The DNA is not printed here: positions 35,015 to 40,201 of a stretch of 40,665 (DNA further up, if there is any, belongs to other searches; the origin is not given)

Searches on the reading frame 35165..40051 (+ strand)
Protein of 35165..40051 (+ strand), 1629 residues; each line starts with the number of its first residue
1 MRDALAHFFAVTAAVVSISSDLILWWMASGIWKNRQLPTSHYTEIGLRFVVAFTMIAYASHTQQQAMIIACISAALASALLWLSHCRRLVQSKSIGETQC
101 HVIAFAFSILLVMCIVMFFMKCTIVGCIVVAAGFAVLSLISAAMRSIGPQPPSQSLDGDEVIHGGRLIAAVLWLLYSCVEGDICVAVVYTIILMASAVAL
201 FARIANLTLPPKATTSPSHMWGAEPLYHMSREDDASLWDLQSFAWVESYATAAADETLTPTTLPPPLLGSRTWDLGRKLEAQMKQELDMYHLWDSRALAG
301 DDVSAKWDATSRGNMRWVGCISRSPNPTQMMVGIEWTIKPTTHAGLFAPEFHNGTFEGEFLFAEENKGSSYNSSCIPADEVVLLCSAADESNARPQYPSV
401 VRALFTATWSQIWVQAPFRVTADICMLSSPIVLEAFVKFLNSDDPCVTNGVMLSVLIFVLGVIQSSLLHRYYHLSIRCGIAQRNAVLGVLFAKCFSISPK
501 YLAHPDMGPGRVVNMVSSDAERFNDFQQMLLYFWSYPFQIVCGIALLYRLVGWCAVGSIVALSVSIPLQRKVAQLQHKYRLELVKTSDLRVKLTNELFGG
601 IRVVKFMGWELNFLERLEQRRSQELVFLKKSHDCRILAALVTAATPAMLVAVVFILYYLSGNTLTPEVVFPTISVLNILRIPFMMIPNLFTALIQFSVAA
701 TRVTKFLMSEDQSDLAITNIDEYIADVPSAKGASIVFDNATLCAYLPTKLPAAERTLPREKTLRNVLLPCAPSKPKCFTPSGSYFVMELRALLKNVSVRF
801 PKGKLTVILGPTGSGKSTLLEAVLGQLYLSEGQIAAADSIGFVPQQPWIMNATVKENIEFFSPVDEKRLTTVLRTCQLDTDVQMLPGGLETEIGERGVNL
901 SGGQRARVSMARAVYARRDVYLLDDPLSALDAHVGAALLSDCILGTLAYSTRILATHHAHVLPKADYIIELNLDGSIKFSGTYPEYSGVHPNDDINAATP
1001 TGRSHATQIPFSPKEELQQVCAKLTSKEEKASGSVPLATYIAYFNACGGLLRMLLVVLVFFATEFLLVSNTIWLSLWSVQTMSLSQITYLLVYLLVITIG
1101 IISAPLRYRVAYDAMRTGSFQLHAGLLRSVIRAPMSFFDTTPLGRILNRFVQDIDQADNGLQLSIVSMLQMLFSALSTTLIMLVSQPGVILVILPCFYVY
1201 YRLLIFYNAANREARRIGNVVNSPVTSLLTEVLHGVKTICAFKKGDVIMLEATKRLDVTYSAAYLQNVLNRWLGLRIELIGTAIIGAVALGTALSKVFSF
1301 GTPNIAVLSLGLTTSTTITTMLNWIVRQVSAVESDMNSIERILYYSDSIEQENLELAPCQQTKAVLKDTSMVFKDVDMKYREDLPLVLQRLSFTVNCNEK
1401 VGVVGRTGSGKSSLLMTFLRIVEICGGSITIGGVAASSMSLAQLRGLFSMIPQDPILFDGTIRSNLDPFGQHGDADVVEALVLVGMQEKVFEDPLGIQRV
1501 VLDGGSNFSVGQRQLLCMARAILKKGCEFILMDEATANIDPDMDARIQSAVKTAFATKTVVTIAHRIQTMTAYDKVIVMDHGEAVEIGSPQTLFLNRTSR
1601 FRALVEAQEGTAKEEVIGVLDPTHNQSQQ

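Call 19: search_protein_families(library=pfam, proteins=[window:35165-40051:+], max_evalue=0.001)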
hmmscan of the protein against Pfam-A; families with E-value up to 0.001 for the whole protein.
window:35165-40051:+ (1629 aa): 14 families
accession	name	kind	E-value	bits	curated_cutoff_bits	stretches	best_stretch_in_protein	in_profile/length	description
PF00664.28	ABC_membrane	-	3.7e-55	188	28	2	1054-1302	2-259/274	ABC transporter transmembrane region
PF00005.33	ABC_tran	-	2.6e-45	154.8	25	2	793-927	1-136/137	ABC transporter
PF02463.25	SMC_N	-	4e-11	43.2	40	0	794-966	16-206/220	RecF/RecN/SMC N terminal domain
PF13476.12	AAA_23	-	1.3e-08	36.2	27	1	794-828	11-44/201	AAA domain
PF13555.12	AAA_29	-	2.5e-08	34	27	1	797-824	16-43/61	P-loop containing region of AAA domain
PF13191.12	AAA_16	-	2.6e-06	28.5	32.6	0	789-837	12-58/167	AAA ATPase domain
PF03193.22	RsgA_GTPase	-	1.3e-05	25.5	30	0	802-841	105-144/174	RsgA GTPase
PF00437.27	T2SSE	-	2.1e-05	23.8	24.9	0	806-840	145-180/370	Type II/IV secretion system protein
PF13401.12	AAA_22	-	0.0001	23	27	0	804-924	6-91/130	AAA domain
PF20703.3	nSTAND1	-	0.00013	22.2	27.1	0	792-824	26-54/379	Novel STAND NTPase 1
PF13304.12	AAA_21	-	0.00014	22.4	27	0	805-823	1-19/304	AAA domain, putative AbiEii toxin, Type IV TA system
PF00350.29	Dynamin_N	-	0.00042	20.8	27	0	807-834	2-29/168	Dynamin family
PF01580.24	FtsK_SpoIIIE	-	0.00055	19.9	24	0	1400-1419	41-60/221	FtsK/SpoIIIE family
PF25199.1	nSTAND_NTPase5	-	0.00058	20.1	34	0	801-828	39-66/145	Novel STAND NTPase 5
